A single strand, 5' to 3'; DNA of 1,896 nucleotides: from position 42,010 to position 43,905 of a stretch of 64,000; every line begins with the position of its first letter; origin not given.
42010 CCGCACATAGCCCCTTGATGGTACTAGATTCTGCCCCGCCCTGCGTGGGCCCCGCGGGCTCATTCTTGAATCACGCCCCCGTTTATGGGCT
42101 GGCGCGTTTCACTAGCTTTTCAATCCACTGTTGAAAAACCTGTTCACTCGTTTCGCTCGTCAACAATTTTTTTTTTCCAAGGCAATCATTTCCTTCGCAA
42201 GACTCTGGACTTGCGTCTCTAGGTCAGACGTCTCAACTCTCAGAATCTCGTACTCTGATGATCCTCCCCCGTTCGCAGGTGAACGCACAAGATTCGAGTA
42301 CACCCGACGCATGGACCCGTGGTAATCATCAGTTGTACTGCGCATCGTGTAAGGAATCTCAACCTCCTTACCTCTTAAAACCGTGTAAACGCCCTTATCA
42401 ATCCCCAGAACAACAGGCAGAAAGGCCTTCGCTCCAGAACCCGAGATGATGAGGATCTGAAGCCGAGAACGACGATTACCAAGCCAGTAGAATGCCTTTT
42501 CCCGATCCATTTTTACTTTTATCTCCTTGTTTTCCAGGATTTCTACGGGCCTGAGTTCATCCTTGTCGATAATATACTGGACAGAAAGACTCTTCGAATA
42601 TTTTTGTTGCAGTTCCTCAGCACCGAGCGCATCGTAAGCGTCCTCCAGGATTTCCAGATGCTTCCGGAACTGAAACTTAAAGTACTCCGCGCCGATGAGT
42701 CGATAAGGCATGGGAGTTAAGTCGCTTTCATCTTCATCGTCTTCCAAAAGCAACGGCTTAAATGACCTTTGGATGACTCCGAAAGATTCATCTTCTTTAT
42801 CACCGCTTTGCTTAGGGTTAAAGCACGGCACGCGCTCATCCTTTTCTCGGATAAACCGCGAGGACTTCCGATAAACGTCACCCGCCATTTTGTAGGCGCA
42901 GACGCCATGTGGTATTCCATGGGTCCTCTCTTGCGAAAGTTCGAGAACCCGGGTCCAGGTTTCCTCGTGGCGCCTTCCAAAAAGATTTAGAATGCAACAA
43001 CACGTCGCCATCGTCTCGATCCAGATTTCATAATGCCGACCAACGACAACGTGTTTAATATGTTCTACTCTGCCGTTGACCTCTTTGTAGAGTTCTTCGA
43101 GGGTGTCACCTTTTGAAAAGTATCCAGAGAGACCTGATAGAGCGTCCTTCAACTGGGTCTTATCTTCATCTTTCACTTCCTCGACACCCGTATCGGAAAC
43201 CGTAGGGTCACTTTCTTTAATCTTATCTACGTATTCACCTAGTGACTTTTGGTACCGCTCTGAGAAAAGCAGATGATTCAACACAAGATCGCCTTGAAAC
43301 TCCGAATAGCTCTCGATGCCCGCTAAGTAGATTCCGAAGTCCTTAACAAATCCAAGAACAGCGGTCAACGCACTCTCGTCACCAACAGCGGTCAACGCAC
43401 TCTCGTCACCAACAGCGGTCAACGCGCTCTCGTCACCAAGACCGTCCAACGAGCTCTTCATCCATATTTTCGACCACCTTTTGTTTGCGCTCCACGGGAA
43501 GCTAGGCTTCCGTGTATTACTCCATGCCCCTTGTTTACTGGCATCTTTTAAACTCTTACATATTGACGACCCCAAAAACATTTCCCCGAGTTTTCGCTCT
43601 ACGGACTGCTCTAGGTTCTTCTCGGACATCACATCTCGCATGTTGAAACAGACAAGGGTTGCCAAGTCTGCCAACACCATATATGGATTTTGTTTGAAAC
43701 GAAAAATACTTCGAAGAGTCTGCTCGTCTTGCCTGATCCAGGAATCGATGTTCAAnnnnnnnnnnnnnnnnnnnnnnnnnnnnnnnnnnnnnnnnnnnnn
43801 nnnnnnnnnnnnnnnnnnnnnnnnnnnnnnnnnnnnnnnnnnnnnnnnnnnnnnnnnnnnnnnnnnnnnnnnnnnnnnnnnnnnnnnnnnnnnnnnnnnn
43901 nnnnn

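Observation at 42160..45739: AT-rich, translationally coupled three-gene operon of unrecognisable membrane and soluble proteins: best candidate for an undescribed system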

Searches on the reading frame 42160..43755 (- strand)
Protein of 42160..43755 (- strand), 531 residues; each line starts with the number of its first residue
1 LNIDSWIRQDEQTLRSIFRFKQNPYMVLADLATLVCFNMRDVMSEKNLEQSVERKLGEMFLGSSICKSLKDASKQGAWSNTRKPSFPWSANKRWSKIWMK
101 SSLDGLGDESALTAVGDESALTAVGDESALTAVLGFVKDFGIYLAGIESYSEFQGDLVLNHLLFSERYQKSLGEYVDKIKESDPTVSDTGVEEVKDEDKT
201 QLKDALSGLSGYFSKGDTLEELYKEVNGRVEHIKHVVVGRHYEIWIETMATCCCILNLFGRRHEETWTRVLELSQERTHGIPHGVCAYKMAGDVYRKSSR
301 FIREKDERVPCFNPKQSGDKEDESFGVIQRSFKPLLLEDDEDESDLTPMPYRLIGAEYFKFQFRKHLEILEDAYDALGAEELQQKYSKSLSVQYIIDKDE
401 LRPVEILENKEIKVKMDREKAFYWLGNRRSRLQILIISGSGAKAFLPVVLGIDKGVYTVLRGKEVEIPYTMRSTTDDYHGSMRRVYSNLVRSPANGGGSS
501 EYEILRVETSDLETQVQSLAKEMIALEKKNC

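Call 3: search_protein_families(library=pfam, proteins=[window:42160-43755:-], max_evalue=1)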
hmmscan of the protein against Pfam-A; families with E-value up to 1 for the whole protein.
window:42160-43755:- (531 aa): 1 family
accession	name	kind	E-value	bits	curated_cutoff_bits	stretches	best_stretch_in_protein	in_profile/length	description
PF25785.1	TPR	-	0.0077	17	27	1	500-528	14-42/110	Nucleoprotein TPR-like domain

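Call 4: search_protein_families(library=padloc, proteins=[window:42160-43755:-], max_evalue=1)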
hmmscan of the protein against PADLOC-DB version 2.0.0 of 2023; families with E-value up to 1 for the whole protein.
window:42160-43755:- (531 aa): 0 families
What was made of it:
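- On Kiwa: Calls 3 and 4 gave no match.
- Closest known: Kiwa. Different: There is no sequence similarity to any KwaA or KwaB model in PADLOC (call 4).
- Closest known: Zorya ZorAB and the ExbBD/TolQR/MotAB 5:2 stator family. Different: There is no MotA_ExbB or ZorA/ZorB match (calls 3, 4).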

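Call 5: search_protein_families(library=ncbifam, proteins=[window:42160-43755:-], max_evalue=1)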
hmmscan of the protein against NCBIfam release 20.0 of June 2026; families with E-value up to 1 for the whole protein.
window:42160-43755:- (531 aa): 0 families

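Call 6: search_protein_families(library=phrogs, proteins=[window:42160-43755:-], max_evalue=1)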
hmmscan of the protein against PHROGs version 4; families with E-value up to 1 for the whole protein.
window:42160-43755:- (531 aa): 1 family
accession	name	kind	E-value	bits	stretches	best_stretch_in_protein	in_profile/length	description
phrog_4433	-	unknown function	0.079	13.3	1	106-133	193-220/312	-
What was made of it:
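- On Holins: No Pfam or PHROGs match (calls 3, 6).
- On P-loop NTPases, nucleases (HKD, HNH, PD-(D/E)xK), metalloproteases: HMM libraries found none (calls 3-6).
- Closest known: RexAB of phage lambda. Different: There is no homology in Pfam or PHROGs (calls 3, 6).
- Closest known: Class I holins. Different: No holin family matches in Pfam or PHROGs (calls 3, 6).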

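Call 7: find_homologous_proteins(query=window:42160-43755:-, max_evalue=0.001)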
Query window:42160-43755:- (531 aa): 2 proteins with E <= 0.001 among 8000 candidates.
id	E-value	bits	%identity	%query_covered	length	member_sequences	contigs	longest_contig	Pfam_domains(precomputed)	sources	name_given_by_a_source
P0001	0.0e+0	1202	100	100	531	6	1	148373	-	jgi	-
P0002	1.1e-57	214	32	91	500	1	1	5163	-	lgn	-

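Call 9: find_encoding_contigs(protein=P0002, flank=10000)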
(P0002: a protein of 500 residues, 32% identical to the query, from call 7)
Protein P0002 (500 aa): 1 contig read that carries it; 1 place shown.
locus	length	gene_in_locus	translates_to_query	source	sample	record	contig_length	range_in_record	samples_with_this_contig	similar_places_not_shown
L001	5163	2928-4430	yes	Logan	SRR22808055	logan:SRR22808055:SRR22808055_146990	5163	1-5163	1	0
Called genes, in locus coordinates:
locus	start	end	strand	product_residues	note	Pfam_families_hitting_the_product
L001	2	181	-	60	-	?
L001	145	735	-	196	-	-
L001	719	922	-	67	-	-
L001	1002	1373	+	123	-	-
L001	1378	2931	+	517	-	-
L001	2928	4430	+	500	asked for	-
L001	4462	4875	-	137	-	PF02823:ATP-synt_DE_N, PF00401:ATP-synt_DE (weak)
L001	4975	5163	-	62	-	?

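Call 23: find_related_loci(query=A1, collection=genome_contigs, flank=10000)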
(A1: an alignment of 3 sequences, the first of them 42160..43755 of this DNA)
Query A1 (531 aa) in genome_contigs; peptide patterns used: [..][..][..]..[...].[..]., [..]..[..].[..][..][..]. (x = any residue, [..] = any of these).
70 stretches matched a pattern, but none encodes a relative of the query by tblastn (E <= 1e-3).

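Call 25: find_related_loci(query=A1, collection=viral_contigs, flank=10000)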
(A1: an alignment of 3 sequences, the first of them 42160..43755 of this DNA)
Query A1 (531 aa) in viral_contigs; peptide patterns used: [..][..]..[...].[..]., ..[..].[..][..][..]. (x = any residue, [..] = any of these).
35 stretches matched a pattern, but none encodes a relative of the query by tblastn (E <= 1e-3).

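Call 27: find_related_loci(query=A1, collection=metagenome_contigs, flank=10000)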
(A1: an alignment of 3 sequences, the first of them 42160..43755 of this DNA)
Query A1 (531 aa) in metagenome_contigs; peptide patterns used: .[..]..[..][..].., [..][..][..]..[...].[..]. (x = any residue, [..] = any of these).
100 stretches matched a pattern, but none encodes a relative of the query by tblastn (E <= 1e-3).

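Call 28: find_encoding_contigs(protein=P0001, flank=10000)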
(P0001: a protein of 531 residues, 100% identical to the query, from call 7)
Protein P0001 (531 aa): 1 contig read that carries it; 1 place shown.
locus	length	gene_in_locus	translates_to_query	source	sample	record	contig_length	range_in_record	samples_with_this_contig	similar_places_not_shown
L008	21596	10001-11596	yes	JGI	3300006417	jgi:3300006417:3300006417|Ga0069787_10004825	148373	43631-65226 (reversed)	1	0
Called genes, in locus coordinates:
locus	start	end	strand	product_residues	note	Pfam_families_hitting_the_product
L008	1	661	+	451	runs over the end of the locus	PF00005:ABC_tran (faint), PF00009:GTP_EFTU, PF01926:MMR_HSR1, PF02421:FeoB_N, PF01926:MMR_HSR1, PF02421:FeoB_N, PF00009:GTP_EFTU, PF14714:KH_dom-like, +6 more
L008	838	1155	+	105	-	-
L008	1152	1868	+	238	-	PF07963:N_methyl (weak)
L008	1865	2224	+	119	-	-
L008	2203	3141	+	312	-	-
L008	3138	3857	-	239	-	PF00542:Ribosomal_L12 (weak)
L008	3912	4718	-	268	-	-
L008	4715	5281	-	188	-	PF04542:Sigma70_r2, PF08281:Sigma70_r4_2, PF04545:Sigma70_r4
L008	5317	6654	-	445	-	PF02366:PMT, PF13231:PMT_2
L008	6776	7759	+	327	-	PF03190:Thioredox_DsbH (weak), PF00085:Thioredoxin, PF13098:Thioredoxin_2, PF13899:Thioredoxin_7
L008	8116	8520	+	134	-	-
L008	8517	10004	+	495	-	-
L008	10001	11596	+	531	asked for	-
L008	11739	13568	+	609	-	PF13522:GATase_6, PF13537:GATase_7, PF01380:SIS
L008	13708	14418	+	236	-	PF02397:Bac_transf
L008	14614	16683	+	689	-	PF13807:GNVR (faint)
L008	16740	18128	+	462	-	PF04932:Wzy_C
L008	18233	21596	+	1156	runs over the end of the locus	-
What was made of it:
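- On Holins: B is 495 aa, and there is no endolysin or spanin nearby (call 28).
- Checked: The JGI gene call uses the ATG at 45640 (134 aa) (call 28).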

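Call 33: find_homologous_proteins(query=A3, max_evalue=0.01)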
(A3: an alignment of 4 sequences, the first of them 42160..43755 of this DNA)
Query A3 (4 sequences) (531 aa, profile of the alignment): 2 proteins with E <= 0.01 among 8000 candidates.
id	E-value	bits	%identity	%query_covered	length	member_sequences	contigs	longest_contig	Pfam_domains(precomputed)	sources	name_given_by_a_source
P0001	3.3e-222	757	100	100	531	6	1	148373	-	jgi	-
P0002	3.8e-212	724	32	91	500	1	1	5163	-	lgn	-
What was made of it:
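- Tried and rejected: A third word-indexed homologue search, with a C profile, returned nothing new (call 33).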

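Call 42: search_solved_structures(query=A3, max_evalue=10)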
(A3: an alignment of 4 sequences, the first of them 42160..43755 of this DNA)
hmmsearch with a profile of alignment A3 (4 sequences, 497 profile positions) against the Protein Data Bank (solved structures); distinct sequences matched with E-value up to 10: 0.

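Call 48: search_dna_similar(query=window:42160-43755:-, collection=phages, mode=protein, max_evalue=0.01)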
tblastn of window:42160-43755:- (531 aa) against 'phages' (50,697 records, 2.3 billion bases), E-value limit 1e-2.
No match.

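Call 49: search_dna_similar(query=window:42160-43755:-, collection=plasmids, mode=protein, max_evalue=0.01)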
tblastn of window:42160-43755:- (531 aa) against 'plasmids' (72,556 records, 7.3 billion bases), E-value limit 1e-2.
No match.

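Call 52: predict_structure(alignment_id=A4)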
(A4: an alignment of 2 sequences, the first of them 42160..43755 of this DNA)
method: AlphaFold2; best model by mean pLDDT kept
length: 531 residues; sequences in the alignment: 2
mean_pLDDT: 29.8   pTM: 0.18
mean pLDDT of the five models: 29.8, 28.6, 27.6, 26.5, 26.1
residues with pLDDT >= 90: 0; 70-90: 0; 50-70: 0; < 50: 531
segments of 3 or more residues with pLDDT < 50: 1-531
pLDDT, mean of each block of 10 residues (from residue 1): 29 32 33 34 31 33 34 31 25 21 25 28 32 32 28 29 31 33 32 32 32 31 31 24 28 28 34 30 28 29 26 28 26 24 26 29 33 33 32 27 29 29 29 31 32 31 31 28 31 27 26 35 34 32
secondary structure, 60 per line:
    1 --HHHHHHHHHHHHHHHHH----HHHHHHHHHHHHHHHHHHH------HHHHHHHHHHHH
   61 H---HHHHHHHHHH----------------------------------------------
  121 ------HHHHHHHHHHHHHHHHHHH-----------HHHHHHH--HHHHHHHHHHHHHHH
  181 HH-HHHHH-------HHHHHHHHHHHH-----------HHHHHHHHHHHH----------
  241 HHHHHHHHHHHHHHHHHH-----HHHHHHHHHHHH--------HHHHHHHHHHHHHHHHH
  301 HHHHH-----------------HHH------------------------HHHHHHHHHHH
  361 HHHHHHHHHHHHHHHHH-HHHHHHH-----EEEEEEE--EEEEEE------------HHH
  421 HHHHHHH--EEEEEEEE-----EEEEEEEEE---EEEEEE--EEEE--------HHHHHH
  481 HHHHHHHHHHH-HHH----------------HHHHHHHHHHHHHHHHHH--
elements in order: H3-19 H24-42 H49-61 H65-74 H127-145 H157-163 H166-182 H184-188 H196-207 H219-230 H241-258 H264-275 H284-305 H350-377 H379-385 E391-397 E400-405 H418-427 E430-437 E443-451 E455-460 E463-466 H475-491 H512-529

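Call 58: search_protein_families(library=pfam, proteins=[L001:145-735:-, L001:719-922:-, L001:1002-1373:+], max_evalue=0.01)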
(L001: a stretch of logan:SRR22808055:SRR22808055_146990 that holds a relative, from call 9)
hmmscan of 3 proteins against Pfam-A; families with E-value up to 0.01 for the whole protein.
L001:145-735:- (196 aa): 0 families

L001:719-922:- (67 aa): 0 families

L001:1002-1373:+ (123 aa): 1 family
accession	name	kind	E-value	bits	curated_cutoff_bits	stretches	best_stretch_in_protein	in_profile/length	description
PF08663.15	HalX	-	0.0066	17.3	23.2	0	92-114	34-56/68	HalX domain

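Call 61: search_protein_representatives(alignment_id=A4)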
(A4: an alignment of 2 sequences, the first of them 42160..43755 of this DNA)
Query: 2 sequences, 562 profile positions. Proteins with E-value up to 0.001 (for the whole library): 22; up to 1e-10: 12; up to 1e-30: 8. The best 22 are listed.
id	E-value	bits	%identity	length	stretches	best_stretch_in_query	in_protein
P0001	0.0e+00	1038.0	-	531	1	1-562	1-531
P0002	7.0e-281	949.1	-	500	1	1-552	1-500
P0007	3.0e-61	224.0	-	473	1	9-516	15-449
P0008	2.4e-58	214.4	-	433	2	261-522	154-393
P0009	1.8e-49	185.1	-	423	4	261-395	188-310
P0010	4.8e-48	180.4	-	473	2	127-399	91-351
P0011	4.2e-45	170.7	-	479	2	248-517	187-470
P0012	1.8e-42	162.0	-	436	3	262-402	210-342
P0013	1.5e-16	76.5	-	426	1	246-511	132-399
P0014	2.0e-15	72.7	-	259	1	7-221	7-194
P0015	2.5e-14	69.1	-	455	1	259-392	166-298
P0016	1.4e-12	63.3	-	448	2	256-334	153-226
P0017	3.6e-10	55.4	-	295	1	271-392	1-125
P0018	9.7e-08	47.4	-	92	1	374-484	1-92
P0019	6.1e-07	44.7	-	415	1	261-490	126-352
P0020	1.1e-06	43.9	-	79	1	304-340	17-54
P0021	4.4e-06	41.9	-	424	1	265-398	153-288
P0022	8.0e-05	37.7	-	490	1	266-393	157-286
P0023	9.6e-05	37.5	-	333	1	265-392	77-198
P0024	1.3e-04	37.0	-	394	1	266-392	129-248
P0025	1.4e-04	36.9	-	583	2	265-325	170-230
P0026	3.8e-04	35.5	-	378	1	265-324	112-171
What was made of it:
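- Closest known: PADLOC 'PDC' candidate systems and other uncharacterised defence-island cassettes. Different: It is much rarer than typical candidates: 22 clusters in 1.84e9 representatives (call 61).
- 22 clusters in 1.84e9 representatives (call 61). The family is extremely rare and patchy (call 61).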

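Call 63: list_cluster_members(proteins=[P0007, P0008, P0011, P0012, P0013, P0015, P0016, P0019, P0021, P0025])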
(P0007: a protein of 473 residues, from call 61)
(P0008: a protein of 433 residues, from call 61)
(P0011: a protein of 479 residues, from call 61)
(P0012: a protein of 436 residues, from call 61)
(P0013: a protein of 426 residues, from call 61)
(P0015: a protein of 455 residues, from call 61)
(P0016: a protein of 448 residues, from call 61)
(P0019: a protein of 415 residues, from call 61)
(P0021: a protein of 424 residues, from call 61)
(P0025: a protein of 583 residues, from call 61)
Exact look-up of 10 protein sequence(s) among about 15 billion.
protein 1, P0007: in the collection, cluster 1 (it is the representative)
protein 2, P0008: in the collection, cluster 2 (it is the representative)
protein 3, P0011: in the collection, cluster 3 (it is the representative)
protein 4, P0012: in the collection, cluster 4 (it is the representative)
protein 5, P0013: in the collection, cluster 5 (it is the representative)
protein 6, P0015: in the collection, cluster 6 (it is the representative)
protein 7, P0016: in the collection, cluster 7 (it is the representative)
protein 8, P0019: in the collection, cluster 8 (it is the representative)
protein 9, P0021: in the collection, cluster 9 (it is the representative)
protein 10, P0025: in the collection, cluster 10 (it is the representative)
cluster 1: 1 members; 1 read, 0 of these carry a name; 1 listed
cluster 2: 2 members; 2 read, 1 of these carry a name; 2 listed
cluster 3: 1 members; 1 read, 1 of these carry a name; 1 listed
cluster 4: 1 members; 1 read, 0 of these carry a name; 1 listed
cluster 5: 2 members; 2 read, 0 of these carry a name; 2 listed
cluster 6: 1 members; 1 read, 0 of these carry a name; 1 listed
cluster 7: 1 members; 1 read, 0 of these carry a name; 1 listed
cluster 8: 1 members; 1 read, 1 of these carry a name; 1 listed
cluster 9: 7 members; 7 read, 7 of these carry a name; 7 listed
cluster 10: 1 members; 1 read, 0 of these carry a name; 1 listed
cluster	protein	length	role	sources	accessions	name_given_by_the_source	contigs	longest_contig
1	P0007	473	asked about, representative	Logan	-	-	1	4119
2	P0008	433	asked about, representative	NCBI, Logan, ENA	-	-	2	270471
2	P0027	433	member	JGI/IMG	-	hypothetical protein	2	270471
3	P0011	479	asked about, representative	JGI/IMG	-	hypothetical protein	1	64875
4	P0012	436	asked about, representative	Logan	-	-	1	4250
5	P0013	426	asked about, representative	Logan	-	-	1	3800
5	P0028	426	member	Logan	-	-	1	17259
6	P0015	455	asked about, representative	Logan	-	-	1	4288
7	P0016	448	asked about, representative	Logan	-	-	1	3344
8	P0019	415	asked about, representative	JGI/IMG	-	hypothetical protein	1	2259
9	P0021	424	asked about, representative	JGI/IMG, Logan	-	hypothetical protein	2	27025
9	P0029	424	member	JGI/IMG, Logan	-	hypothetical protein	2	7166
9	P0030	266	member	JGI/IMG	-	hypothetical protein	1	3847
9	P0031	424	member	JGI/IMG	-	hypothetical protein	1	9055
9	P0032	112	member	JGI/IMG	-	hypothetical protein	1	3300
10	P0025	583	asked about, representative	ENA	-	-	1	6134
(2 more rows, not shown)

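Call 64: find_encoding_contigs(protein=P0013, flank=10000)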
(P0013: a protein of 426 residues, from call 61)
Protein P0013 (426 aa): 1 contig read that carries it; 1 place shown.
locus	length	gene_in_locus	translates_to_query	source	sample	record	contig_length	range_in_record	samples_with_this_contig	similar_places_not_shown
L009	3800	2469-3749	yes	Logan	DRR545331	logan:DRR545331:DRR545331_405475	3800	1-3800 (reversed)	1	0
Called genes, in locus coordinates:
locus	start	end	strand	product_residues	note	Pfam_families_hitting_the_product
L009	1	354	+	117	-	?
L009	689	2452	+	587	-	-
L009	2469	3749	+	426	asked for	-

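Call 65: find_encoding_contigs(protein=P0008, flank=10000, max_places=2)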
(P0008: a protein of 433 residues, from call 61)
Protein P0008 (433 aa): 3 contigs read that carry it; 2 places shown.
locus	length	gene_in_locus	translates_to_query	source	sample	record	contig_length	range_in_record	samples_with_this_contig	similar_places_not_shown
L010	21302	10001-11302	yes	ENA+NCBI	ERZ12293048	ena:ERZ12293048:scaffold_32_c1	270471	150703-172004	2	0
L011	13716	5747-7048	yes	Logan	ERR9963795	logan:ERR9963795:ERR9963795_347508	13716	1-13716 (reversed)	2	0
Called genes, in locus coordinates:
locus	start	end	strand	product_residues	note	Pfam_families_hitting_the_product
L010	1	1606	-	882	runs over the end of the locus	-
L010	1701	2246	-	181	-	-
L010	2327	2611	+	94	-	-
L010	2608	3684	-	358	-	PF07963:N_methyl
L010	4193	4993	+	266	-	PF07963:N_methyl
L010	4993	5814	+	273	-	PF13650:Asp_protease_2, PF13975:gag-asp_proteas (weak)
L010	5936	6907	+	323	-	PF02638:GHL10 (weak), PF13200:DUF4015 (weak)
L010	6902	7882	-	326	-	PF01075:Glyco_transf_9 (faint)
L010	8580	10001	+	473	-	-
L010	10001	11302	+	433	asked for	-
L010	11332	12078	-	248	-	PF19777:DUF6263 (weak)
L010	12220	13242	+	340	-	PF02897:Peptidase_S9_N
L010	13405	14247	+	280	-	-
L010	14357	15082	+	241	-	-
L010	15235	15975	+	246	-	-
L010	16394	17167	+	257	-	PF00534:Glycos_transf_1, PF13692:Glyco_trans_1_4 (weak)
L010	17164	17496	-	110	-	-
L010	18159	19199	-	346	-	-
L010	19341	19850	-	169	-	PF00578:AhpC-TSA, PF08534:Redoxin (weak), PF13905:Thioredoxin_8 (weak)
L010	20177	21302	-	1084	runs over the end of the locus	PF13424:TPR_12, PF13424:TPR_12, PF13374:TPR_10 (weak), PF13424:TPR_12, PF13374:TPR_10 (weak), PF13424:TPR_12, PF13424:TPR_12, PF12770:CHAT, +16 more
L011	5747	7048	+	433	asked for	-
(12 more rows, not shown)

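Call 66: find_encoding_contigs(protein=P0011, flank=10000, max_places=2)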
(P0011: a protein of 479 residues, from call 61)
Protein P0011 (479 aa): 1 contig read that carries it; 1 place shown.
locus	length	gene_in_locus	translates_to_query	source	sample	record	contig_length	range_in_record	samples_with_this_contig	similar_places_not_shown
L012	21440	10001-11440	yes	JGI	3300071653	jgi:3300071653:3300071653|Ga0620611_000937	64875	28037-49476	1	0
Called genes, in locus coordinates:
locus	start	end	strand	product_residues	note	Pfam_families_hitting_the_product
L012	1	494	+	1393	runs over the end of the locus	-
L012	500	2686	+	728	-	PF08665:PglZ (faint)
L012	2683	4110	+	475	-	PF20442:BrxL_N, PF13337:BrxL_ATPase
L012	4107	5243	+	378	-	PF00266:Aminotran_5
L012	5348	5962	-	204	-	-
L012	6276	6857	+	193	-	-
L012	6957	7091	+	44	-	-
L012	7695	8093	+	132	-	-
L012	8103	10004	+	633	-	-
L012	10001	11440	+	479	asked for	-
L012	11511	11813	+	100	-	-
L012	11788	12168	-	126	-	PF20118:DUF6508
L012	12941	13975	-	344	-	PF04471:Mrr_cat (faint)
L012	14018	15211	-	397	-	PF14659:Phage_int_SAM_3, PF00589:Phage_integrase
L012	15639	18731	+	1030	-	PF04851:ResIII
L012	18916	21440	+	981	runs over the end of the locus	PF01555:N6_N4_Mtase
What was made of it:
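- An integrase lies 2.6 kb downstream in L012 (call 66).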

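Call 67: find_encoding_contigs(protein=P0021, flank=10000, max_places=2)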
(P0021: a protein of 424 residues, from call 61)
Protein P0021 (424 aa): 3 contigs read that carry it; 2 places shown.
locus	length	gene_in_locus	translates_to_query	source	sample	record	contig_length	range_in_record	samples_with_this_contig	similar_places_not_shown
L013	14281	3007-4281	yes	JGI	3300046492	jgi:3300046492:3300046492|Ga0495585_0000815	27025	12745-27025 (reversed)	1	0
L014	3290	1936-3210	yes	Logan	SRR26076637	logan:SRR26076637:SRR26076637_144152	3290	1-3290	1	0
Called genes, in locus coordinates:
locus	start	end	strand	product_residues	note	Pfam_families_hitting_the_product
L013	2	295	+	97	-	?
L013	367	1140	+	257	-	PF00378:ECH_1, PF16113:ECH_2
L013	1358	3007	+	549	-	-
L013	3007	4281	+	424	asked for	-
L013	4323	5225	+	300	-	PF00126:HTH_1, PF03466:LysR_substrate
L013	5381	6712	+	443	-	PF07690:MFS_1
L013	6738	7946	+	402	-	PF02515:CoA_transf_3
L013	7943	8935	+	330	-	PF00682:HMGL-like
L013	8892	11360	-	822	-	PF07715:Plug, PF00593:TonB_dep_Rec_b-barrel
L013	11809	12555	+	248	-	PF13531:SBP_bac_11, PF01547:SBP_bac_1 (weak), PF12974:Phosphonate-bd, PF01547:SBP_bac_1, PF13343:SBP_bac_6 (weak)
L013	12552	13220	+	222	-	PF00528:BPD_transp_1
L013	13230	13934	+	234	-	PF02463:SMC_N (faint), PF00005:ABC_tran, PF13304:AAA_21 (weak)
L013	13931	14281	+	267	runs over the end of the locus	PF00126:HTH_1, PF03459:TOBE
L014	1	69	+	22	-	?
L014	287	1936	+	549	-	-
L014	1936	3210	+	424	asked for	-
